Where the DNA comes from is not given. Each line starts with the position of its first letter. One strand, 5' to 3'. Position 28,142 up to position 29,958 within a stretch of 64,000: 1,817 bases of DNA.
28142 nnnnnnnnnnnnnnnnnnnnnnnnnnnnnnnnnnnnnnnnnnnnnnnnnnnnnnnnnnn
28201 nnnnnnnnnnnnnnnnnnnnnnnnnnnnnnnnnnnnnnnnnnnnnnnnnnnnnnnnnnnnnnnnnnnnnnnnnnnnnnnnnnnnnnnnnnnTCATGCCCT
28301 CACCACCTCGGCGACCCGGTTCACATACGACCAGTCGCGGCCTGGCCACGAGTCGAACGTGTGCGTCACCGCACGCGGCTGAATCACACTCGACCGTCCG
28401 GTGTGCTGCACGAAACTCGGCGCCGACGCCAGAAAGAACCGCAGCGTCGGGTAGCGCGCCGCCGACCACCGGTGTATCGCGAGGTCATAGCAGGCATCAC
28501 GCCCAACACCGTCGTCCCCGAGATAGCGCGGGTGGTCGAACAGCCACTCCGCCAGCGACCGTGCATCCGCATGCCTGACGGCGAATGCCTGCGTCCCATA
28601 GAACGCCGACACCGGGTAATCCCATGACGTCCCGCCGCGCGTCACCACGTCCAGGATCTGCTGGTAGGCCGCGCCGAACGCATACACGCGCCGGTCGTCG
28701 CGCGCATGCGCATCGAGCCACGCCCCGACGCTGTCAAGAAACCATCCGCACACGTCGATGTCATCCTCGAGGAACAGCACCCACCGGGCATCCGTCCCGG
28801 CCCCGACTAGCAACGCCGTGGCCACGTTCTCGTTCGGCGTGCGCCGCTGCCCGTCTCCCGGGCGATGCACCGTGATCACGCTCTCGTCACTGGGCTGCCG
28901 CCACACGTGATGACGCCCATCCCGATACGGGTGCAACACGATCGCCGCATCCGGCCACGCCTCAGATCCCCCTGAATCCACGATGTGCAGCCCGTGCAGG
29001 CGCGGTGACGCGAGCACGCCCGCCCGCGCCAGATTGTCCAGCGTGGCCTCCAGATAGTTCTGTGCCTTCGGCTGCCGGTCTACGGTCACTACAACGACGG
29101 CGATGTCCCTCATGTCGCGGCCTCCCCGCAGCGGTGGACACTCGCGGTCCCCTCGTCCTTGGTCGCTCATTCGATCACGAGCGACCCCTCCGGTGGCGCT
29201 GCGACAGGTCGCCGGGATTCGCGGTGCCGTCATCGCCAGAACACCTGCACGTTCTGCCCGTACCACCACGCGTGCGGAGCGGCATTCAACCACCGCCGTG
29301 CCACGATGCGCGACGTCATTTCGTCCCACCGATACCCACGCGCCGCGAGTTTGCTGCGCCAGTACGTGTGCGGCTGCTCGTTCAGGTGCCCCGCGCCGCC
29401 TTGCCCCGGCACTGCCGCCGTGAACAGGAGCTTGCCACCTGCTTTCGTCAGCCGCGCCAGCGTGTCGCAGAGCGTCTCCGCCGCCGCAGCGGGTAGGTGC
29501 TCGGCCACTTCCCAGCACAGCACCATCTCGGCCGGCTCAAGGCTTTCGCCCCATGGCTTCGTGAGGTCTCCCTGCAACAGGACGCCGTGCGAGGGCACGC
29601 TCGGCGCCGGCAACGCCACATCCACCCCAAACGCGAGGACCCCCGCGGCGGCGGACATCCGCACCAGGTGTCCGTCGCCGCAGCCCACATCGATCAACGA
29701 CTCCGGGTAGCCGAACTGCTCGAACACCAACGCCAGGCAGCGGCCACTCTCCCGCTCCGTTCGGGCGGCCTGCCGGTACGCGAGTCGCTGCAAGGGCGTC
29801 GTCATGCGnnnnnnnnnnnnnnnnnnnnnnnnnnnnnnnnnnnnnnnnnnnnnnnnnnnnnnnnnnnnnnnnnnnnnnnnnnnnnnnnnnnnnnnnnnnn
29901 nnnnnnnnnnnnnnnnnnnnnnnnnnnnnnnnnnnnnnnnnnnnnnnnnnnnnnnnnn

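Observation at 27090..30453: Glycosyltransferase/methyltransferase cassette embedded in the head-tail morphogenesis operon of the prophage: candidate virion-protein glycosylation system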

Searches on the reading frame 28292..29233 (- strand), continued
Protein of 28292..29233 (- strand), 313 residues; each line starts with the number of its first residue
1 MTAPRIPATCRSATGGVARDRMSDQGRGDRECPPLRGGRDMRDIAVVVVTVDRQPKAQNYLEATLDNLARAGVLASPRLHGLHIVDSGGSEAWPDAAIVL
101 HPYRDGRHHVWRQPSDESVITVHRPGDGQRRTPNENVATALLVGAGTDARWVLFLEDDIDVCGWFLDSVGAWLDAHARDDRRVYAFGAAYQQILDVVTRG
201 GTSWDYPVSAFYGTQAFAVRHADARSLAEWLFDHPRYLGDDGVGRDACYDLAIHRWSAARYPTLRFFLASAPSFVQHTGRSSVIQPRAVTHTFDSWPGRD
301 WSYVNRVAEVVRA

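Call 83: search_protein_families(library=pfam, alignment_id=A4, max_evalue=0.0001)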
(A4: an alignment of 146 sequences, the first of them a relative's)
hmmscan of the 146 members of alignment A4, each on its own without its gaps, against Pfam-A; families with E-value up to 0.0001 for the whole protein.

A. member 1, L094:2871-3665:+ (264 aa): 0 families

B. families by the number of members that match (of 146 scanned): 28 families (the first 25 are shown)
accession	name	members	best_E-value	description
PF13692.12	Glyco_trans_1_4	20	7.6e-17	Glycosyl transferases group 1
PF00534.26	Glycos_transf_1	19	2.2e-15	Glycosyl transferases group 1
PF20557.3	DnaT_2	11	2e-26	Putative DnaT-like ssDNA binding protein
PF13489.12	Methyltransf_23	9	6e-14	Methyltransferase domain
PF08241.18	Methyltransf_11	9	2.5e-09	Methyltransferase domain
PF20706.3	GT4-conflict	9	2.8e-09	Family 4 Glycosyltransferase in conflict systems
PF13578.12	Methyltransf_24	7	4.4e-23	Methyltransferase domain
PF08242.18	Methyltransf_12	7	2.9e-08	Methyltransferase domain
PF13649.12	Methyltransf_25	6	3.2e-10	Methyltransferase domain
PF13439.12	Glyco_transf_4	6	1.3e-09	Glycosyltransferase Family 4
PF01041.23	DegT_DnrJ_EryC1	2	4.7e-97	DegT/DnrJ/EryC1/StrS aminotransferase family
PF00155.27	Aminotran_1_2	2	4.4e-11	Aminotransferase class I and II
PF04055.27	Radical_SAM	1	2e-13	Radical SAM superfamily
PF13527.13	Acetyltransf_9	1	3.9e-11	Acetyltransferase (GNAT) domain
PF13524.12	Glyco_trans_1_2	1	8.2e-10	Glycosyl transferase-like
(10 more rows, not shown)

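Call 88: search_protein_families(library=padloc, proteins=[window:28292-29113:-], max_evalue=0.01)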
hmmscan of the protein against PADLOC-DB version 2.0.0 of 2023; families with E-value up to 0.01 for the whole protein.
window:28292-29113:- (273 aa): 0 families

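Call 111: find_encoding_contigs(protein=P0009, flank=10000, max_places=2)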
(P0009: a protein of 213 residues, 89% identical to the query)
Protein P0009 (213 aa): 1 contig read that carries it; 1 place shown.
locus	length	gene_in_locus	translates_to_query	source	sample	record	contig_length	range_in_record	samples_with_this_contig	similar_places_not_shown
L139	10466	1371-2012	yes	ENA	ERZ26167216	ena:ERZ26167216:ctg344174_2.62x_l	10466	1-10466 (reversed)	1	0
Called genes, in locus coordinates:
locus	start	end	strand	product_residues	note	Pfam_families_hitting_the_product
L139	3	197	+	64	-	?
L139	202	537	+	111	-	-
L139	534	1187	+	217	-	-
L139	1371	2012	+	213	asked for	-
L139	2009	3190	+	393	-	PF20706:GT4-conflict, PF00534:Glycos_transf_1, PF13692:Glyco_trans_1_4, PF13524:Glyco_trans_1_2 (faint)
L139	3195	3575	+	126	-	PF04883:HK97-gp10_like (weak)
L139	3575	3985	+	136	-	PF12691:Phage_tail_terminator_6 (faint)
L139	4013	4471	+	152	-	-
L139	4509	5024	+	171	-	-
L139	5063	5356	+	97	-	PF06223:Phage_tail_T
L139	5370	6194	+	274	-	PF10145:PhageMin_Tail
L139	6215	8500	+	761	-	-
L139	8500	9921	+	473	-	-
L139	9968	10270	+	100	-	-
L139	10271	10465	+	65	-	?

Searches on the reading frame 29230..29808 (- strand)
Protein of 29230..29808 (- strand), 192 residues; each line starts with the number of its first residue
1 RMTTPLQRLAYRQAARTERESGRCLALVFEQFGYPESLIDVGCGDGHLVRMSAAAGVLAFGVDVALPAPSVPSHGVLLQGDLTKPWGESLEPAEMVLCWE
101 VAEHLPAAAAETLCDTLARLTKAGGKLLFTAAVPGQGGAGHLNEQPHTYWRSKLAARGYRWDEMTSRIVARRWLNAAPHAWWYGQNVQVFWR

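Call 5: search_protein_families(library=pfam, proteins=[window:29230-29808:-], max_evalue=0.1)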
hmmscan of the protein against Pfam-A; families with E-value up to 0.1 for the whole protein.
window:29230-29808:- (192 aa): 6 families
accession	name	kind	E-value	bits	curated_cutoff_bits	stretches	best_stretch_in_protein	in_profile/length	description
PF13489.12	Methyltransf_23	-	5e-09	36.5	27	1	25-131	13-118/164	Methyltransferase domain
PF13649.12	Methyltransf_25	-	5.4e-05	24.2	27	1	39-125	2-97/97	Methyltransferase domain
PF08241.18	Methyltransf_11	-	8.1e-05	23.6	21.2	1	39-129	1-95/95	Methyltransferase domain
PF08242.18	Methyltransf_12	-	0.00019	22.5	30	1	39-127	1-98/98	Methyltransferase domain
PF02353.26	CMAS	-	0.024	14.4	27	0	36-130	64-165/273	Mycolic acid cyclopropane synthetase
PF07757.19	AdoMet_MTase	-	0.04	14.6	27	1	35-64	62-91/115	Predicted AdoMet-dependent methyltransferase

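Call 6: search_protein_families(library=phrogs, proteins=[window:29230-29808:-], max_evalue=0.01)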
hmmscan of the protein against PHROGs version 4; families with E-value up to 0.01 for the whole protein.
window:29230-29808:- (192 aa): 3 families
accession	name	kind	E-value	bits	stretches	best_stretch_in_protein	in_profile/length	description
phrog_4752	-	other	1.6e-05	25.3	1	28-151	47-181/241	tRNA methyltransferase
phrog_27380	-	other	0.0004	21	1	36-135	92-196/285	methyltransferase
phrog_3382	-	other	0.002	18.4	0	93-146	111-161/207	methyltransferase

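Call 69: search_protein_families(library=ncbifam, proteins=[window:29230-29808:-], max_evalue=0.1)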
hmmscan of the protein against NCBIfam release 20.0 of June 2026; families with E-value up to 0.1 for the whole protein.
window:29230-29808:- (192 aa): 6 families
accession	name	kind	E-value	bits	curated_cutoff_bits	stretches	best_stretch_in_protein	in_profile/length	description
TIGR01983.1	UbiG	equivalog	0.00024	20.5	102.95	0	36-65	51-80/228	bifunctional 2-polyprenyl-6-hydroxyphenol methylase/3-demethylubiquinol 3-O-methyltransferase UbiG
NF045667.1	MTase_DVU1556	equivalog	0.00034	20.1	155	1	33-130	21-120/213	DVU_1556 family methyltransferase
NF043040.1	corrin_prot_MT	hypoth_equivalog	0.015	14.8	180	1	36-64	43-71/216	corrinoid protein-associated methyltransferase CpaM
TIGR02072.1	BioC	equivalog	0.018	14.9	184.95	0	10-52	8-52/244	malonyl-ACP O-methyltransferase BioC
TIGR02021.1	BchM-ChlM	equivalog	0.038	13.4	158.9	0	37-65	57-85/218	magnesium protoporphyrin IX methyltransferase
TIGR04543.1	ketoArg_3Met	equivalog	0.087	11.9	425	0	33-64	148-181/336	2-ketoarginine methyltransferase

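Call 88: search_protein_families(library=padloc, proteins=[window:29230-29808:-], max_evalue=0.01)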
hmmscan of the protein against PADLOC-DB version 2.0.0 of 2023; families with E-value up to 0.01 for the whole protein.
window:29230-29808:- (192 aa): 1 family
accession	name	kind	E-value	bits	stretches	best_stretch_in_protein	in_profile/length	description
PDLC04134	mad2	-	4.9e-05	20.3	1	35-137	292-402/492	mads_2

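Call 89: search_solved_structures(query=window:29230-29808:-, max_evalue=0.01)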
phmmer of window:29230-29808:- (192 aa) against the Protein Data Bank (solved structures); distinct sequences matched with E-value up to 0.01: 6.
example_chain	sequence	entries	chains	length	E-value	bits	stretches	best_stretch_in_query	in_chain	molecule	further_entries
9rfr_A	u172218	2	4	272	0.00011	25.1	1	14-130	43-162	Ubiquinone biosynthesis O-methyltransferase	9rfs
7pd7_A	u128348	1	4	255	0.00018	24.4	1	31-123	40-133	Methyltransferase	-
4kdr_A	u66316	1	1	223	0.00073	22.4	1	34-131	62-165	3-demethylubiquinone-9 3-methyltransferase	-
5dpm_A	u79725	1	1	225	0.00074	22.4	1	34-131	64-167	Ubiquinone biosynthesis O-methyltransferase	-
4kdc_A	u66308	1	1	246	0.00084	22.2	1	34-131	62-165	3-demethylubiquinone-9 3-methyltransferase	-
3e8s_A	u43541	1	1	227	0.0061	19.4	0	29-63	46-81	Putative SAM Dependent Methyltransferase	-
